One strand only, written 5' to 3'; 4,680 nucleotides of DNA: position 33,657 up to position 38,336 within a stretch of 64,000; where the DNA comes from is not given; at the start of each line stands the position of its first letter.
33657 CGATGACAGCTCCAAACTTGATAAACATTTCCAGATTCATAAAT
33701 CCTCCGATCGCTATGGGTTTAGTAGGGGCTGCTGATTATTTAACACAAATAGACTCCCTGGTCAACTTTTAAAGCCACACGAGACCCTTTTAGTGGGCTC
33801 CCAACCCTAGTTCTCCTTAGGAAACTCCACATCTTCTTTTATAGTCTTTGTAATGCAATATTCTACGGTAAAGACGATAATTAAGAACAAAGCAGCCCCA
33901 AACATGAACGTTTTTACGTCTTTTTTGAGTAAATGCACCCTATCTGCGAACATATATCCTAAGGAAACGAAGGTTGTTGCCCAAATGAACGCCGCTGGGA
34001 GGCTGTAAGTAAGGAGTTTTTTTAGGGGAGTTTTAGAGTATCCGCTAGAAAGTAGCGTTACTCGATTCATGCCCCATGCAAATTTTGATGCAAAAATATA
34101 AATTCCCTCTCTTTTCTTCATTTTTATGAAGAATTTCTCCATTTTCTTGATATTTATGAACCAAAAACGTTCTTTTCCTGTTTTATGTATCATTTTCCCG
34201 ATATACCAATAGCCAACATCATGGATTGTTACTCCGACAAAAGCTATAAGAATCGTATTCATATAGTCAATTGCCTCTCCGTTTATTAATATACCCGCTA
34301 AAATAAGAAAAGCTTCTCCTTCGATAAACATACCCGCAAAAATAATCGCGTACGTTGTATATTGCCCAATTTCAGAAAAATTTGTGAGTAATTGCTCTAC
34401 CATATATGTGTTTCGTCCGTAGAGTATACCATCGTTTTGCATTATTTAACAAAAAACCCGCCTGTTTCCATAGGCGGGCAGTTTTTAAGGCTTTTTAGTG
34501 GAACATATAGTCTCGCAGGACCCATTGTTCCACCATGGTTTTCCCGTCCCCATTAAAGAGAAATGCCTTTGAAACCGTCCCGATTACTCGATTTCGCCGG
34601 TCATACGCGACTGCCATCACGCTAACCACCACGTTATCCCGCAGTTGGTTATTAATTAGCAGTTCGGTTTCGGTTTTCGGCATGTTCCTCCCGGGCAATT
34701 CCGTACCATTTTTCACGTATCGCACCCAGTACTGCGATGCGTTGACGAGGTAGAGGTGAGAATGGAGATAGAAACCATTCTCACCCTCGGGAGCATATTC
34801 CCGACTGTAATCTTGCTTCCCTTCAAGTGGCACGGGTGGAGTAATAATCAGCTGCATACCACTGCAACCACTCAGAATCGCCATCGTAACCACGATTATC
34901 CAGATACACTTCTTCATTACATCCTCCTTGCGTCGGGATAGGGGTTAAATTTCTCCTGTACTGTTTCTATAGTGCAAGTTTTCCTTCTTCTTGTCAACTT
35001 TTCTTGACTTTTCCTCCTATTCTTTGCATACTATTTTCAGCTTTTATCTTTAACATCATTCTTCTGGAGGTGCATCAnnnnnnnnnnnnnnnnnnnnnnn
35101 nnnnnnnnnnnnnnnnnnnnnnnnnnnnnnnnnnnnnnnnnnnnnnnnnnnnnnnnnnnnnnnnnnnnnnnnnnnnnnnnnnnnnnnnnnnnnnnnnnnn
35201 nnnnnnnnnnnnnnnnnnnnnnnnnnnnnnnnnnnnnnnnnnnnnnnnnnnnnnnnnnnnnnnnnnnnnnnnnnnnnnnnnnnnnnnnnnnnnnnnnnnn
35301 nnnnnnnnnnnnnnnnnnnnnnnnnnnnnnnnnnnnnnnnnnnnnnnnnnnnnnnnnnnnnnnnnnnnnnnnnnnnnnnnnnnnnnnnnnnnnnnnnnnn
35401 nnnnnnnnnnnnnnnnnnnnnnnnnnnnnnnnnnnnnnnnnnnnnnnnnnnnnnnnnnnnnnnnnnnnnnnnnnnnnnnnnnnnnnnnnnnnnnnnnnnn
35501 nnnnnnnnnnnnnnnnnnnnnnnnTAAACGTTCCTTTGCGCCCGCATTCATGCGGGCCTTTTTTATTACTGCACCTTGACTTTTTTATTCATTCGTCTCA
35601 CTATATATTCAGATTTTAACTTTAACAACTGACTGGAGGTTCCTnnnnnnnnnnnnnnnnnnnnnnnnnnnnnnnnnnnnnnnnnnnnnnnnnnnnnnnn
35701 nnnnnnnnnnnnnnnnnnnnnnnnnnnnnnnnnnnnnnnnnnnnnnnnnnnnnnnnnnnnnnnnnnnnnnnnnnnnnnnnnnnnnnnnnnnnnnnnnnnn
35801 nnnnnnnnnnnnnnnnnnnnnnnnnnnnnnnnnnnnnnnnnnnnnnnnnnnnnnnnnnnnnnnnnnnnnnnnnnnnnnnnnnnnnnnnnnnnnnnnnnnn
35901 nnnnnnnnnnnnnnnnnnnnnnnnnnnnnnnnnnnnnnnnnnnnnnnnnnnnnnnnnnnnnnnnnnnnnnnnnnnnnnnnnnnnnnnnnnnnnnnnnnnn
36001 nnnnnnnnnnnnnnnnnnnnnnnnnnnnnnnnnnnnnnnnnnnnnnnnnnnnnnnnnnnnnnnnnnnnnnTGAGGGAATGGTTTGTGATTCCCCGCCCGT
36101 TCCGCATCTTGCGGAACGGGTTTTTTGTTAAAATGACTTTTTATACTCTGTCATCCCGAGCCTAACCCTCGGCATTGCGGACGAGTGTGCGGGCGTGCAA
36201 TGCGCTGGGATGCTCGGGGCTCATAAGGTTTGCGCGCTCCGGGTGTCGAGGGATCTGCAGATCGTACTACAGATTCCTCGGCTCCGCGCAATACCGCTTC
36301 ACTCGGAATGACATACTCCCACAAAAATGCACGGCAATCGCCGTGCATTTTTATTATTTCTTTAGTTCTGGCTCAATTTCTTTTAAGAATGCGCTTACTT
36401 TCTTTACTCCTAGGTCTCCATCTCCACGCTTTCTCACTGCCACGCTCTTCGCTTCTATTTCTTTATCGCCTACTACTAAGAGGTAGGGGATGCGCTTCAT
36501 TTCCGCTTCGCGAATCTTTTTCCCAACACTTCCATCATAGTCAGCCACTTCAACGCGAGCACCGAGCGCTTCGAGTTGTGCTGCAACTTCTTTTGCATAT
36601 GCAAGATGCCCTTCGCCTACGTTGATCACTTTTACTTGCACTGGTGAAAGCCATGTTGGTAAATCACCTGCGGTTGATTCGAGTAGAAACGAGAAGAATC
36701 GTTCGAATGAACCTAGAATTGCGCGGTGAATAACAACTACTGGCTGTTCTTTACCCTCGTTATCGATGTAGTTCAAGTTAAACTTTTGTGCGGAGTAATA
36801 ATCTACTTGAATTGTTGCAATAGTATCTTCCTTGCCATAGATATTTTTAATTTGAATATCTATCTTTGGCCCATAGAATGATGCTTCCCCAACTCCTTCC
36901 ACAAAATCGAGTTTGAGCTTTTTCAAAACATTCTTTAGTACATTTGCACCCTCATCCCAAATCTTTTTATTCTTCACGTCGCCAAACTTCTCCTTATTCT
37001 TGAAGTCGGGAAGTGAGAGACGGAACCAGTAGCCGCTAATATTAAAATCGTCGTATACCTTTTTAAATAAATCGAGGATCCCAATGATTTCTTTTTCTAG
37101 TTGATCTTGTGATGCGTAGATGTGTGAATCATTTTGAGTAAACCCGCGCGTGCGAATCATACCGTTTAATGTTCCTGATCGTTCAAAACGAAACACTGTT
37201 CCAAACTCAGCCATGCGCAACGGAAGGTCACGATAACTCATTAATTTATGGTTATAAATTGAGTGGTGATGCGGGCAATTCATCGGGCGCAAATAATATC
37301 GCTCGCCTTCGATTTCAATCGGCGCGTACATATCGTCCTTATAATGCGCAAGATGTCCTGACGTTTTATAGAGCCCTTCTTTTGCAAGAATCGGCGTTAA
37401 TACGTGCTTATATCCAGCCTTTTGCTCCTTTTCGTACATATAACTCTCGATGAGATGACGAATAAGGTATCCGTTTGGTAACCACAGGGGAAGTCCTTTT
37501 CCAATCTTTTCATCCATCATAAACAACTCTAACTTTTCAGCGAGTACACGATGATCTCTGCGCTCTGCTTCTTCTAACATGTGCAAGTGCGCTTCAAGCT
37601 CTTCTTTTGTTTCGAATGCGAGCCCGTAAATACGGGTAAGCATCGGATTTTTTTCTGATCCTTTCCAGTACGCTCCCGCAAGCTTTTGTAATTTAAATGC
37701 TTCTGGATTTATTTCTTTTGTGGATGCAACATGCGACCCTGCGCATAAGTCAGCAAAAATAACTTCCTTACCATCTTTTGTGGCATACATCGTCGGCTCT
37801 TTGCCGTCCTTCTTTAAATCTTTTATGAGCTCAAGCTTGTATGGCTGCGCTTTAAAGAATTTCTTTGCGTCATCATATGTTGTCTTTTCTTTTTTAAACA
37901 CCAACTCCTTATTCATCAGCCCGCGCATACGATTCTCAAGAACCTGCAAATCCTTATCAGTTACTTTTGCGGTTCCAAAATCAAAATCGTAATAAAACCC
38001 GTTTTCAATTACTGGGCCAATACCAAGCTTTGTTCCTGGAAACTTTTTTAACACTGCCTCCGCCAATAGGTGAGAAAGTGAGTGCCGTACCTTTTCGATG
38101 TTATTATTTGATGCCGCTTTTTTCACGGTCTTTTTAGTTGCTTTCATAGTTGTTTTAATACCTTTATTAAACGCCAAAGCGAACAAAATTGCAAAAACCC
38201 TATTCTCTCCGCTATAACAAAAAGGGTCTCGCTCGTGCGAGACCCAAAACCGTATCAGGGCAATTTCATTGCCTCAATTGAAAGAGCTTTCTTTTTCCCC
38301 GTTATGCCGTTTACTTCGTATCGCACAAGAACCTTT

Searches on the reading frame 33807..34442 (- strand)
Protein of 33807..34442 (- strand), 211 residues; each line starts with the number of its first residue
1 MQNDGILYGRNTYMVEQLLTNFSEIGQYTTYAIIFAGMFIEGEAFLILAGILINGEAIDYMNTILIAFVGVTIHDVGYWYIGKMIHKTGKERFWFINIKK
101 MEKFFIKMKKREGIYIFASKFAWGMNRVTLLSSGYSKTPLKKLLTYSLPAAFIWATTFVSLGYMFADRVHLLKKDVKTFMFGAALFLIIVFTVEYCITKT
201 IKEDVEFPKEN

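Call 11: search_protein_families(library=pfam, proteins=[window:33807-34442:-])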
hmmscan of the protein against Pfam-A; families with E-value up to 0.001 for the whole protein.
window:33807-34442:- (211 aa): 1 family
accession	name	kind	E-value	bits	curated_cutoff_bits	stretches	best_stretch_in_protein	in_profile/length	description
PF09335.16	VTT_dom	-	9.4e-09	36.2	33.9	1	42-164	3-123/123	VTT domain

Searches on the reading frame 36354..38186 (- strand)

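Call 11: search_protein_families(library=pfam, proteins=[window:36354-38186:-])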
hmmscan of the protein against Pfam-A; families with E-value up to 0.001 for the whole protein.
window:36354-38186:- (610 aa): 3 families
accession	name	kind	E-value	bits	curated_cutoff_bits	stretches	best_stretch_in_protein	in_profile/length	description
PF00587.30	tRNA-synt_2b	-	6e-37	127.9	29.3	1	293-504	6-178/179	tRNA synthetase class II core domain (G, H, P, S and T)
PF03129.25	HGTP_anticodon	-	8.2e-21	74.4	21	1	517-604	1-91/94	Anticodon binding domain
PF07973.19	tRNA_SAD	-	1.3e-10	41.5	24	1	143-187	9-44/44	Threonyl and Alanyl tRNA synthetase second additional domain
